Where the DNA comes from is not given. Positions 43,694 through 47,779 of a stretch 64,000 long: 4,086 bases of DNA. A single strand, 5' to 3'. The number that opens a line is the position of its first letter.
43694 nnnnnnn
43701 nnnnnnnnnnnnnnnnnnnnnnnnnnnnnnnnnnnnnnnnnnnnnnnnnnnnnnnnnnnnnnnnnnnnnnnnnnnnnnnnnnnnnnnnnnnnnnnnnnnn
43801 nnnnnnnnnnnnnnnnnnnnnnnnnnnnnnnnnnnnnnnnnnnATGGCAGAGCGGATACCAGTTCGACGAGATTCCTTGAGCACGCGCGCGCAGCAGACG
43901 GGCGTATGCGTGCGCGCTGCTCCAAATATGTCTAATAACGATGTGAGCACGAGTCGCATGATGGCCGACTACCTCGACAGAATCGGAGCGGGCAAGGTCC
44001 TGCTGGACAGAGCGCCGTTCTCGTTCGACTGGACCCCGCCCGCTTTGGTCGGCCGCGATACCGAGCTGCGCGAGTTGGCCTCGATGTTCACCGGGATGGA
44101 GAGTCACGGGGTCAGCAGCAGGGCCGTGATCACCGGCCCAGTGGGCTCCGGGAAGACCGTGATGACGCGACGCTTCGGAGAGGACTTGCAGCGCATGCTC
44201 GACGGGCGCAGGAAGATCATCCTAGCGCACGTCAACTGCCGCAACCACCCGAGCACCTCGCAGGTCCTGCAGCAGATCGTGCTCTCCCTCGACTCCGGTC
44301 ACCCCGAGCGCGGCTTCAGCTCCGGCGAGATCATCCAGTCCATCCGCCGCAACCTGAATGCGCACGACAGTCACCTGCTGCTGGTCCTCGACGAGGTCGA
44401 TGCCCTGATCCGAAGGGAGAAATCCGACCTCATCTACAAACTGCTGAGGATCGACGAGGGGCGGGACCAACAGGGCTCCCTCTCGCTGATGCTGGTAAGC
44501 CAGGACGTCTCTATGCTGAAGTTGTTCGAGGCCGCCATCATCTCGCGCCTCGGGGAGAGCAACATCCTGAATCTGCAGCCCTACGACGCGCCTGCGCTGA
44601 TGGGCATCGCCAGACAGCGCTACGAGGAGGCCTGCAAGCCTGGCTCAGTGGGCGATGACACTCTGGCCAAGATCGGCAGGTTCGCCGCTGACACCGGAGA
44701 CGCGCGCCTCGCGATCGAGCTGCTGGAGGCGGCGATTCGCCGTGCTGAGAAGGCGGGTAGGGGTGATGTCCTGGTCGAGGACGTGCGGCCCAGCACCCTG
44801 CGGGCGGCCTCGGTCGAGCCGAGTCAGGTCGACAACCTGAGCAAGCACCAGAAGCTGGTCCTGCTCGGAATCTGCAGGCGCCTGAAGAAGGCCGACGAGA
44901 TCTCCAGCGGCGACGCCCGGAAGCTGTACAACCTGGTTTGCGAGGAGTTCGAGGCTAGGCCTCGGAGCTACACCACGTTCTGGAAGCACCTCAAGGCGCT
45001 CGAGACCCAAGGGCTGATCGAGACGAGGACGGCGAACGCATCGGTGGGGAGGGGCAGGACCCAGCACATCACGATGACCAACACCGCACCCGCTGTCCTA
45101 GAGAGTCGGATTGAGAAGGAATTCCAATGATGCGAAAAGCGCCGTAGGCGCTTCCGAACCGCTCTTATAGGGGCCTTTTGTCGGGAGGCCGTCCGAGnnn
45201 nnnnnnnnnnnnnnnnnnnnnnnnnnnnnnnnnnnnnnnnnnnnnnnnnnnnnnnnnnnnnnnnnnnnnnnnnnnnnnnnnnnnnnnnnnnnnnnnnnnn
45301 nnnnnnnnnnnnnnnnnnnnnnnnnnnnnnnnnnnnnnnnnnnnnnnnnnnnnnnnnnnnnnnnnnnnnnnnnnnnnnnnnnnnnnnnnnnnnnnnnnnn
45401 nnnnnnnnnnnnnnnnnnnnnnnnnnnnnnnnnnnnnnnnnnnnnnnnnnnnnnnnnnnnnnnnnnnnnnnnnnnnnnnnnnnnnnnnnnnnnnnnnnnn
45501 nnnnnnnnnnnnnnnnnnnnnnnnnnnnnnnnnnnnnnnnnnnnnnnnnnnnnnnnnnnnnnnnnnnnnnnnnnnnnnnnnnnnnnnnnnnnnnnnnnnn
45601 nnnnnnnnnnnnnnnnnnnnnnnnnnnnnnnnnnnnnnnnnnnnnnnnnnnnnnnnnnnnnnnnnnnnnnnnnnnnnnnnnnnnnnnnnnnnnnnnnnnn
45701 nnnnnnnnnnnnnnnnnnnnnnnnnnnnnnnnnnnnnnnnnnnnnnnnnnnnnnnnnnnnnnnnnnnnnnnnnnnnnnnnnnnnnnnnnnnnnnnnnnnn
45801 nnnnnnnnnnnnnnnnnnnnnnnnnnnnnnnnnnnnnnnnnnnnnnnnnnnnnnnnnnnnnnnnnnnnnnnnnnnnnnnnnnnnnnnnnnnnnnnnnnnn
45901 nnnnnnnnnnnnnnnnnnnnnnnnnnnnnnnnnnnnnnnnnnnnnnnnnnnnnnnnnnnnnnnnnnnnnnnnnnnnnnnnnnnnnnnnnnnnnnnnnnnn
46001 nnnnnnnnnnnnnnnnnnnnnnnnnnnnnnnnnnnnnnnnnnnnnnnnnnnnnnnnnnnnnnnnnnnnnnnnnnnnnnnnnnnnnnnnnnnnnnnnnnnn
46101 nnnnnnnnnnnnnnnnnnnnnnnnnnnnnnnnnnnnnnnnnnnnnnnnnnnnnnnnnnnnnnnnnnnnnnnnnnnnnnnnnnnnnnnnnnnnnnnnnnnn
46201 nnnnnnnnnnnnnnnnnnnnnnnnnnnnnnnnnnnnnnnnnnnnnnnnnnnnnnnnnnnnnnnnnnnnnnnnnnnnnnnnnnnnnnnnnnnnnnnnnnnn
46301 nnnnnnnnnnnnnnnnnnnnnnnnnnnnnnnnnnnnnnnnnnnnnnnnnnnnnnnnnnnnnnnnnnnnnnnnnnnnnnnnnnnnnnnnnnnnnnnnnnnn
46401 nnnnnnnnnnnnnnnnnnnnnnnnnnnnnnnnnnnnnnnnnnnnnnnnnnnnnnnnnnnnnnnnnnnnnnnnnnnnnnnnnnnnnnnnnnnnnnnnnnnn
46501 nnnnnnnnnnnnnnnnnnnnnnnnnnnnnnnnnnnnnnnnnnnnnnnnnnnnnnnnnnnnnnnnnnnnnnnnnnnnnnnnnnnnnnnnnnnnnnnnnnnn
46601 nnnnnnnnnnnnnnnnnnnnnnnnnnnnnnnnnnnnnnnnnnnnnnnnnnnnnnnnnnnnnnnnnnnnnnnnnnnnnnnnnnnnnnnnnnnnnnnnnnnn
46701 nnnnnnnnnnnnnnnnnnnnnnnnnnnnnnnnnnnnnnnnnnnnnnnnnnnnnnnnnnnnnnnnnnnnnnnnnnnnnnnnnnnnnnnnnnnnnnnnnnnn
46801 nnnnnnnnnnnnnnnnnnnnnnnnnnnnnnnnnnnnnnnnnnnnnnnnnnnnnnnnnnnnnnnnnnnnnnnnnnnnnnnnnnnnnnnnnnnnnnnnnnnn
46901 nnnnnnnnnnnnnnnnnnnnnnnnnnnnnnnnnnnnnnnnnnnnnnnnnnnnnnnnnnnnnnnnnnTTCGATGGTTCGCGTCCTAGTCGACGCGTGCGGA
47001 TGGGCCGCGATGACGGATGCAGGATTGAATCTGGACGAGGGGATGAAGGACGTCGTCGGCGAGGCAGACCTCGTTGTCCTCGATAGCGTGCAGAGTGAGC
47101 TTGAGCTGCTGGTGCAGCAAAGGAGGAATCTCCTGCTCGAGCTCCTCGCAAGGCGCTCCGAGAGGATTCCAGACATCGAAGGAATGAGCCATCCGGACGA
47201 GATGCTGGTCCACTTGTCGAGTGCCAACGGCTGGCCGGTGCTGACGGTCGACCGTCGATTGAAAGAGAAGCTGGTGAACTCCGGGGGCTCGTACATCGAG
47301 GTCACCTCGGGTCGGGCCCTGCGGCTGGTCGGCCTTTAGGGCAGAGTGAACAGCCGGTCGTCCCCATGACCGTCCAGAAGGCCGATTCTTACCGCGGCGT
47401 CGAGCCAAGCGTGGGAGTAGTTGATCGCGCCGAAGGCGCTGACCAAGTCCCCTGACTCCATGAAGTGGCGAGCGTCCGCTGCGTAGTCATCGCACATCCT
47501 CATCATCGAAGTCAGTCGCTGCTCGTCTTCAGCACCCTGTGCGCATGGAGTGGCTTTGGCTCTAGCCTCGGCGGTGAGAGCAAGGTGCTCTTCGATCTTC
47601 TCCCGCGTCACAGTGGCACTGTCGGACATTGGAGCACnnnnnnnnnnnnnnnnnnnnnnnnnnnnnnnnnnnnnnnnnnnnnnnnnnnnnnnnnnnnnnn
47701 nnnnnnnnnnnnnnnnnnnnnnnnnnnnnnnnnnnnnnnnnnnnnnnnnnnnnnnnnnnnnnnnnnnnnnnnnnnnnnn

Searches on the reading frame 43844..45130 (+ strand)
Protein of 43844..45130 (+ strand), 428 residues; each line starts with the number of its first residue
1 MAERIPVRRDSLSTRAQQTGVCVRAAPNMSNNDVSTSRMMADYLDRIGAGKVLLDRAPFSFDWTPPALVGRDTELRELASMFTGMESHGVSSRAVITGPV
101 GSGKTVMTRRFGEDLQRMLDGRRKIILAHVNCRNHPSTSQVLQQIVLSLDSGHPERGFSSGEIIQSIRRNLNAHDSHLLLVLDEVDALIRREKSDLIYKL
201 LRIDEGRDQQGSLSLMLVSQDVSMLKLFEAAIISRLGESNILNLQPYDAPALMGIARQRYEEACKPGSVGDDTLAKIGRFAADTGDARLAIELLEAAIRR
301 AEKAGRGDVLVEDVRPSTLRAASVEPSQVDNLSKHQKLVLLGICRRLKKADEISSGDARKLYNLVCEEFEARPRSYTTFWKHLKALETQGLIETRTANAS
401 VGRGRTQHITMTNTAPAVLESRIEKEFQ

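Call 5: search_protein_families(library=pfam, proteins=[window:43844-45130:+], max_evalue=0.1)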
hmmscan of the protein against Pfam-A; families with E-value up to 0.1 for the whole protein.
window:43844-45130:+ (428 aa): 15 families
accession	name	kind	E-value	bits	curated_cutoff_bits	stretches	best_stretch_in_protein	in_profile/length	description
PF09079.17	Cdc6_C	-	4.8e-17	62.2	25.1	1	329-412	3-87/96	CDC6, C terminal winged helix domain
PF13401.12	AAA_22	-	6.4e-16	59.3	27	1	95-220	9-123/130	AAA domain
PF22703.2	Cdc6_lid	-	8.2e-13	48.5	27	1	255-315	3-64/68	Cdc6 AAA+ ATPase-type lid domain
PF13191.12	AAA_16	-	1.8e-10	42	32.6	1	68-205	2-160/167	AAA ATPase domain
PF01637.24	ATPase_2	-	3.1e-05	24.3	33.2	1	69-225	2-160/225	ATPase domain predominantly from Archaea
PF05729.18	NACHT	-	3.7e-05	24.1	26.7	1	94-193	3-98/167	NACHT domain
PF05621.17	TniB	-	0.00028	20.8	22.4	1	85-190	30-133/189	Bacterial TniB protein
PF16193.11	AAA_assoc_2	-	0.001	19.7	34.3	0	271-317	9-54/81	AAA C-terminal domain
PF00004.35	AAA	-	0.0011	19.8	21.2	1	96-224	3-113/131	ATPase family associated with various cellular activities (AAA)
PF24883.2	NPHP3_N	-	0.0015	19.2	24.8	1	89-155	20-85/164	Nephrocystin 3, N-terminal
PF00931.28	NB-ARC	-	0.0036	17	23.5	1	95-185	22-109/248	NB-ARC domain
PF13245.12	AAA_19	-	0.011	16.3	25.1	1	92-197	12-111/134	AAA domain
PF13479.12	AAA_24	-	0.03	14.6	27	0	93-121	4-32/195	AAA domain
PF25199.1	nSTAND_NTPase5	-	0.039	14.2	34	0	87-124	37-72/145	Novel STAND NTPase 5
PF23336.1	HTH_TbsP_C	-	0.082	13.5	27.1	0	375-406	68-99/121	Transcriptional regulator TbsP-like, C-terminal HTH domain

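Call 7: search_protein_families(library=ncbifam, proteins=[window:43844-45130:+], max_evalue=0.1)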
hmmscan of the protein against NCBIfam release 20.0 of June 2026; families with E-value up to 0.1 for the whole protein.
window:43844-45130:+ (428 aa): 6 families
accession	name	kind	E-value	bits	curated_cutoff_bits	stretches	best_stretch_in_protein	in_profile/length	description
TIGR02928.1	TIGR02928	subfamily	1.1e-66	225.2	181.3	1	60-410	9-365/366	orc1/cdc6 family replication initiation protein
NF001623.0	PRK00411.1-1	equivalog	8.1e-61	206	311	1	52-426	17-402/411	ORC1-type DNA replication protein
NF001625.0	PRK00411.1-3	equivalog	3.2e-44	151.3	501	1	50-418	18-389/415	ORC1-type DNA replication protein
NF001624.0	PRK00411.1-2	subfamily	1.4e-39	136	354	1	55-418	16-368/374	ORC1-type DNA replication protein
NF001626.0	PRK00411.1-5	equivalog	5.2e-27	94.6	417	1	52-420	16-372/374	ORC1-type DNA replication protein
TIGR03015.1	pepcterm_ATPase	hypoth_equivalog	0.018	14.5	324.5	1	92-192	44-139/269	XrtA/PEP-CTERM system-associated ATPase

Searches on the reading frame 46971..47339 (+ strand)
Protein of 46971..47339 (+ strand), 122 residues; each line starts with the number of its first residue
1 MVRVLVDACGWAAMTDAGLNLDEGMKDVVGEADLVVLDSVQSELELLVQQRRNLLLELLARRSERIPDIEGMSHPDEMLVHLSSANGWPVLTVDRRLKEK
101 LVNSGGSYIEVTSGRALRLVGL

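Call 5: search_protein_families(library=pfam, proteins=[window:46971-47339:+], max_evalue=0.1)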
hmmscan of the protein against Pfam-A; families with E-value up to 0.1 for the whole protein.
window:46971-47339:+ (122 aa): 2 families
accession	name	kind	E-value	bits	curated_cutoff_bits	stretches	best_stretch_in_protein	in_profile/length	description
PF18477.7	PIN_9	-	6.7e-06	26.7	26.3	1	4-107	1-109/116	PIN like domain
PF18478.7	PIN_10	-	0.0041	17.6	26.2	1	61-99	26-64/84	PIN like domain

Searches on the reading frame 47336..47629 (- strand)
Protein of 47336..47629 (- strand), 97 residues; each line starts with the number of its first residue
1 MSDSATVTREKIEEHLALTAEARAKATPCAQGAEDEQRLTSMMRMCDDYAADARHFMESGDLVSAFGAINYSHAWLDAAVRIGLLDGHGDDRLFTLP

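Call 5: search_protein_families(library=pfam, proteins=[window:47336-47629:-], max_evalue=0.1)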
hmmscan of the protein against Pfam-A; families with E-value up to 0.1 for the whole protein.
window:47336-47629:- (97 aa): 1 family
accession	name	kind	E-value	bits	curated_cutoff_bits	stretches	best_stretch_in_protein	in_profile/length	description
PF04010.18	DUF357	-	6e-17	61.8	29.4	1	18-85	5-73/73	Protein of unknown function (DUF357)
